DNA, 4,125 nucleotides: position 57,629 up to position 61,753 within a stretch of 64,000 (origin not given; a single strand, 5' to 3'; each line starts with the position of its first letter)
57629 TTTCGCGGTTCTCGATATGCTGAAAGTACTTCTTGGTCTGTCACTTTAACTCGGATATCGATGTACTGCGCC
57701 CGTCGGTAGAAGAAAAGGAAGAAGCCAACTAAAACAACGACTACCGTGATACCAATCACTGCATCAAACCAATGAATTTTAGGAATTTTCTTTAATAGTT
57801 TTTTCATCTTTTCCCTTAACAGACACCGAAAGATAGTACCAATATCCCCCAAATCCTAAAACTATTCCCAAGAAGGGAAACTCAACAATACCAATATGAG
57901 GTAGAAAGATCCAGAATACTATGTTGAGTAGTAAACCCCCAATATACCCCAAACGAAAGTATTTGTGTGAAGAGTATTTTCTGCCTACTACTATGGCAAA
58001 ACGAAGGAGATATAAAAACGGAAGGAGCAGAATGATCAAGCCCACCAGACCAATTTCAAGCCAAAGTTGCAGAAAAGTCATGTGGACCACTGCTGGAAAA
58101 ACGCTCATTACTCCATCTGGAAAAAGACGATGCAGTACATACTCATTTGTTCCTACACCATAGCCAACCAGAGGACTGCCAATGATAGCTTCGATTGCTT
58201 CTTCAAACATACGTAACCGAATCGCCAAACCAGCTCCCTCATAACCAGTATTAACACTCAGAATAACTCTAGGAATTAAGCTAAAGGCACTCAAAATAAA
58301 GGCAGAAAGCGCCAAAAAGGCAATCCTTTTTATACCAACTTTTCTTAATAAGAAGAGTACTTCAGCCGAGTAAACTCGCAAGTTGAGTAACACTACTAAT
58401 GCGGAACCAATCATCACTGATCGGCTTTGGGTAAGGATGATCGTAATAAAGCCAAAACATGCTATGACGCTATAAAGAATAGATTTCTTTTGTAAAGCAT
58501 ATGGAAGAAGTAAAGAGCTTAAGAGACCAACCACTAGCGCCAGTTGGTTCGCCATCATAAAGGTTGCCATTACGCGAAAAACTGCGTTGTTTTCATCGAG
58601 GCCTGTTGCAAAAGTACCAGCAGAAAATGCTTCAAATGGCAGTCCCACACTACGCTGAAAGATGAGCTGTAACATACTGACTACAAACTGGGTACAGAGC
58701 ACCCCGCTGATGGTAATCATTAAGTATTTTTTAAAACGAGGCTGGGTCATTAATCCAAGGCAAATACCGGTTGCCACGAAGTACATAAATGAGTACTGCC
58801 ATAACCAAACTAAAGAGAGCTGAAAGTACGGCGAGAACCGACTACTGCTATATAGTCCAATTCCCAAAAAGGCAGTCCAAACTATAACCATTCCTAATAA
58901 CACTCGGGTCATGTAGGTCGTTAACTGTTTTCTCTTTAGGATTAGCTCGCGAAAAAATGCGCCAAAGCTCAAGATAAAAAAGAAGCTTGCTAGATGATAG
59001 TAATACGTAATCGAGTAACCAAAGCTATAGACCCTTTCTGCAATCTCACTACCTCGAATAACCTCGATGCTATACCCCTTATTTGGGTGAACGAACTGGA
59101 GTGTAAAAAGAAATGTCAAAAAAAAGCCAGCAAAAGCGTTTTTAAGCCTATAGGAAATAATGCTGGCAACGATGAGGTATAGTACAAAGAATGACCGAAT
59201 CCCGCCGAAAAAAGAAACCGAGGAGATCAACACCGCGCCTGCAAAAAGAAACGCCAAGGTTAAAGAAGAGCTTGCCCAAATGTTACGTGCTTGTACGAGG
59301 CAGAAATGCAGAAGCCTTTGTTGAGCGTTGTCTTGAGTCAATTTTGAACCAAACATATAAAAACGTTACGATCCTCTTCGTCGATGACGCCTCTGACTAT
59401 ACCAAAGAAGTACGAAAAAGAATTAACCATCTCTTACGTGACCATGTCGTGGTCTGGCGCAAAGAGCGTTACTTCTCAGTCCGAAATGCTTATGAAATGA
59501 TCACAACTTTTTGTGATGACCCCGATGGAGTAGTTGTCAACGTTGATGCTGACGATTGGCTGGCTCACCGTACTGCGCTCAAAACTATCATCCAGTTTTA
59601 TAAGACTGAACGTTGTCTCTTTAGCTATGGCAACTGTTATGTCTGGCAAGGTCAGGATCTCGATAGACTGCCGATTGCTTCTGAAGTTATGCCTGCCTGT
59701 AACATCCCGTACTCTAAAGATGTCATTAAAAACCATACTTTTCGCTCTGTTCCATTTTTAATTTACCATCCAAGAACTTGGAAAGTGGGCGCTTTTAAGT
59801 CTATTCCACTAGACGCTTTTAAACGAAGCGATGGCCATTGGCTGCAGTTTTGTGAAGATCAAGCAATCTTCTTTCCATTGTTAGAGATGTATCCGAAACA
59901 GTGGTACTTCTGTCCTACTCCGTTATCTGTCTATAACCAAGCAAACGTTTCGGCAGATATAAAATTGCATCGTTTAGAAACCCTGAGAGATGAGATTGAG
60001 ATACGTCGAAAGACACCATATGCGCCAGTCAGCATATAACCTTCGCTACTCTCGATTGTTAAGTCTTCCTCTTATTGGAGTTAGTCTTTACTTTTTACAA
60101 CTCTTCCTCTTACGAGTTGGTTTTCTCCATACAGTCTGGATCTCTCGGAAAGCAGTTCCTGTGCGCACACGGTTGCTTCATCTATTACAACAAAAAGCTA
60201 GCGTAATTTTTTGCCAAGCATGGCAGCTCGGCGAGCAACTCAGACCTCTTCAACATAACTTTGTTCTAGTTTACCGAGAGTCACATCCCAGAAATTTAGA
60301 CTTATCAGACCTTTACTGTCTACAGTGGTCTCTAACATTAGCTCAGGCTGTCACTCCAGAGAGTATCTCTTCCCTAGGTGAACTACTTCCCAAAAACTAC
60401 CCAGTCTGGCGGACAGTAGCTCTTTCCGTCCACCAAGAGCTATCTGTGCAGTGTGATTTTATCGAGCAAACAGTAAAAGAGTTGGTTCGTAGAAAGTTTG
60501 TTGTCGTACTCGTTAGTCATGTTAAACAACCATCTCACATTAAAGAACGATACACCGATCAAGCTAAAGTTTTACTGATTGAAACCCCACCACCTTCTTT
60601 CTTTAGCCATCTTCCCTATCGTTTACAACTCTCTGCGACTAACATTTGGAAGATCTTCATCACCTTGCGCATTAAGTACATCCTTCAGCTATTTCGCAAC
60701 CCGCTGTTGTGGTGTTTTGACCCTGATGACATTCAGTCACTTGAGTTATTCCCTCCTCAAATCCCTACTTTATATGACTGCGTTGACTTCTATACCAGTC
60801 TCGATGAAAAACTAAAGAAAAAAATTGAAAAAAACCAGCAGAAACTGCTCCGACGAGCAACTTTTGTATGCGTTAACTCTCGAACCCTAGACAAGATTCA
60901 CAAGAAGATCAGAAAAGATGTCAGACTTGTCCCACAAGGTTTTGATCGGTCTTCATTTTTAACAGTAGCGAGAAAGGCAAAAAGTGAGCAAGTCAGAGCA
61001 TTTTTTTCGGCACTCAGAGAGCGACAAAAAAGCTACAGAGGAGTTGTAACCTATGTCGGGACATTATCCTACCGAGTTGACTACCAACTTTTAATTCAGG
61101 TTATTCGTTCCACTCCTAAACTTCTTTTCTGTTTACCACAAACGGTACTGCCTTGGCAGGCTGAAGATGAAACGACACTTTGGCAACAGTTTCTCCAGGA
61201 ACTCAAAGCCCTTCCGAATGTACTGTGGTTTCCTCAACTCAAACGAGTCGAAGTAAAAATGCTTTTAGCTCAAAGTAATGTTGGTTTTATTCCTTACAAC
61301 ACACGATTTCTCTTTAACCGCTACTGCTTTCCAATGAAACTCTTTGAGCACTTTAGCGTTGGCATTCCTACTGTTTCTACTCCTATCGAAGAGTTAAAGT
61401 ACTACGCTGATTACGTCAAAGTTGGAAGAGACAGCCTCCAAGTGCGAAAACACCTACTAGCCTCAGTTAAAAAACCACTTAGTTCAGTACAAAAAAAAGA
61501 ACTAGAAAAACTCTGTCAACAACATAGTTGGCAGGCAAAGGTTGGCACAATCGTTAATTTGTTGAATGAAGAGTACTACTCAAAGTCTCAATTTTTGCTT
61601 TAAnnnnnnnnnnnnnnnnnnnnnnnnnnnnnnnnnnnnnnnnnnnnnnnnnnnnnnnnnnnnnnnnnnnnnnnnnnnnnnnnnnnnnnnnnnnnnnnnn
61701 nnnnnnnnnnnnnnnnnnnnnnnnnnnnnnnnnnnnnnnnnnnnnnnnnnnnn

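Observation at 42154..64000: Large glycoconjugate locus with two PglL/WaaL-type Wzy_C paralogs may be a protein O-glycosylation system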

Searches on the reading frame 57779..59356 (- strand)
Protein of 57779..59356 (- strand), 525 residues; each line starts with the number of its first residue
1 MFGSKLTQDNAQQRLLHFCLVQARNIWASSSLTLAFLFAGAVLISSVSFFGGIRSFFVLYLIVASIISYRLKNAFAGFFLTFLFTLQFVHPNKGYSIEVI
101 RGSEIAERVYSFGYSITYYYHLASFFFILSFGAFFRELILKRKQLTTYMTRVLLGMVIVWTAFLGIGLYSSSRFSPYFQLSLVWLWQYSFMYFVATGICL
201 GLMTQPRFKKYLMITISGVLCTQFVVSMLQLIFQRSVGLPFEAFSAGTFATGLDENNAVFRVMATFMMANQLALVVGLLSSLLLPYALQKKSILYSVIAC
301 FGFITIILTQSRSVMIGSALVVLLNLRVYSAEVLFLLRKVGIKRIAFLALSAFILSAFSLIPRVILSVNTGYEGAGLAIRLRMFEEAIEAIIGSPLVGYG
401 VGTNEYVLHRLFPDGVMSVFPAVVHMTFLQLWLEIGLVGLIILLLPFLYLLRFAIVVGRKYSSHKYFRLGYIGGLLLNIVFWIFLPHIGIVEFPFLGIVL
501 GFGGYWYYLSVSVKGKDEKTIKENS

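Call 5: search_protein_families(library=pfam, proteins=[window:57779-59356:-], max_evalue=0.01)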
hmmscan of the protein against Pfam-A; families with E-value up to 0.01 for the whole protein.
window:57779-59356:- (525 aa): 1 family
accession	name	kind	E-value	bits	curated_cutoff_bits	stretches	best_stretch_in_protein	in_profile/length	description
PF04932.20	Wzy_C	-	1.5e-12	48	31.7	1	301-444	5-149/149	O-Antigen ligase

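Call 13: search_protein_families(library=ncbifam, proteins=[window:57779-59356:-], max_evalue=0.01)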
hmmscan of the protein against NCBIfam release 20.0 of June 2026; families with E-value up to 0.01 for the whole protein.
window:57779-59356:- (525 aa): 0 families

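Call 29: search_protein_families(library=pfam, proteins=[window:57779-59356:-], max_evalue=10)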
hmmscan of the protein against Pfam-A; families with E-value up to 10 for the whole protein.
window:57779-59356:- (525 aa): 1 family
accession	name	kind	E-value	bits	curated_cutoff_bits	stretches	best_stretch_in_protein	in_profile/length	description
PF04932.20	Wzy_C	-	1.5e-12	48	31.7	1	301-444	5-149/149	O-Antigen ligase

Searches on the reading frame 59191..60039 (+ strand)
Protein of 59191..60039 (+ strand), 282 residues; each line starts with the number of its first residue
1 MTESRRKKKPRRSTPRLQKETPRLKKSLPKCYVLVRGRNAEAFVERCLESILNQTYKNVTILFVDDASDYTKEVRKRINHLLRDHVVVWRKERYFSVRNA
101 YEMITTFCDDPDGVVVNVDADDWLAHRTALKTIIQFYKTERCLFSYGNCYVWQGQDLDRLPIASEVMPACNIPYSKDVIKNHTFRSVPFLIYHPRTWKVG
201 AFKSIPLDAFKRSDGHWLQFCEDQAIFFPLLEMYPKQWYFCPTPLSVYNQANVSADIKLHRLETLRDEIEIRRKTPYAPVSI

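Call 5: search_protein_families(library=pfam, proteins=[window:59191-60039:+], max_evalue=0.01)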
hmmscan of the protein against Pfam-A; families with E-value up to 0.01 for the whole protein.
window:59191-60039:+ (282 aa): 2 families
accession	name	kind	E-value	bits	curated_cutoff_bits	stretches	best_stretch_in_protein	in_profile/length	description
PF00535.33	Glycos_transf_2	-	8.1e-16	58.8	23.3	1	38-162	7-128/168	Glycosyl transferase family 2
PF13641.12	Glyco_tranf_2_3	-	8.8e-06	26.3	27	1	29-140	1-114/230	Glycosyltransferase like family 2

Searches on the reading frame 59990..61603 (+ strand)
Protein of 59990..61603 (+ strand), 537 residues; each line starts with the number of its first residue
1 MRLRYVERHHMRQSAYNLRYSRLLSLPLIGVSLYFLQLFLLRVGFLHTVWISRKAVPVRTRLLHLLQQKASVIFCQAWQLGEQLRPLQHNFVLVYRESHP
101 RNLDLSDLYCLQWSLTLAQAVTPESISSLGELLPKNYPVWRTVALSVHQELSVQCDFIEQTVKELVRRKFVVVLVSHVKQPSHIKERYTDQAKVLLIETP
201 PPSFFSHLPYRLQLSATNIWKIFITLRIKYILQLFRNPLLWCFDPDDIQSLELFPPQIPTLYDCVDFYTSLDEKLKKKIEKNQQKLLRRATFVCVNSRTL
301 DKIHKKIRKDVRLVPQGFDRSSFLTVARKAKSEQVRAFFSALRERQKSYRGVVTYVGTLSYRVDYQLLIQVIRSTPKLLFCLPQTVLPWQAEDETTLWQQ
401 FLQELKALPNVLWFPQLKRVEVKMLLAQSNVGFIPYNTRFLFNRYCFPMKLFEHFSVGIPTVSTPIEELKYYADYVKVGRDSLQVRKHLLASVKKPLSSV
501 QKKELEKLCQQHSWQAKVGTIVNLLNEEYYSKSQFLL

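Call 5: search_protein_families(library=pfam, proteins=[window:59990-61603:+], max_evalue=0.01)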
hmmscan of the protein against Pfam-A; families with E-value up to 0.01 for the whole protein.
window:59990-61603:+ (537 aa): 3 families
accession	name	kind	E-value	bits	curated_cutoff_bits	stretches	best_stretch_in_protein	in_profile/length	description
PF00534.26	Glycos_transf_1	-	0.00067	19.7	26.4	1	350-468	15-126/172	Glycosyl transferases group 1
PF13692.12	Glyco_trans_1_4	-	0.002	18.8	27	1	402-469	49-111/142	Glycosyl transferases group 1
PF08066.17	PMC2NT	-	0.0097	16.9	23.3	0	263-297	13-47/91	PMC2NT (NUC016) domain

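Call 13: search_protein_families(library=ncbifam, proteins=[window:59990-61603:+], max_evalue=0.01)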
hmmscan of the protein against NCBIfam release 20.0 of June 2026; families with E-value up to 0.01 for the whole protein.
window:59990-61603:+ (537 aa): 2 families
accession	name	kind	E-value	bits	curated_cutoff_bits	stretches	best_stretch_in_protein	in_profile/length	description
NF047676.1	TeichurnBiosyTuaH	equivalog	1.2e-14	54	550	1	261-496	122-351/384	teichuronic acid biosynthesis protein TuaH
TIGR04047.1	MSMEG_0565_glyc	hypoth_equivalog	0.0023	17.1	259.85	0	273-517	122-363/373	MSMEG_0565 family glycosyltransferase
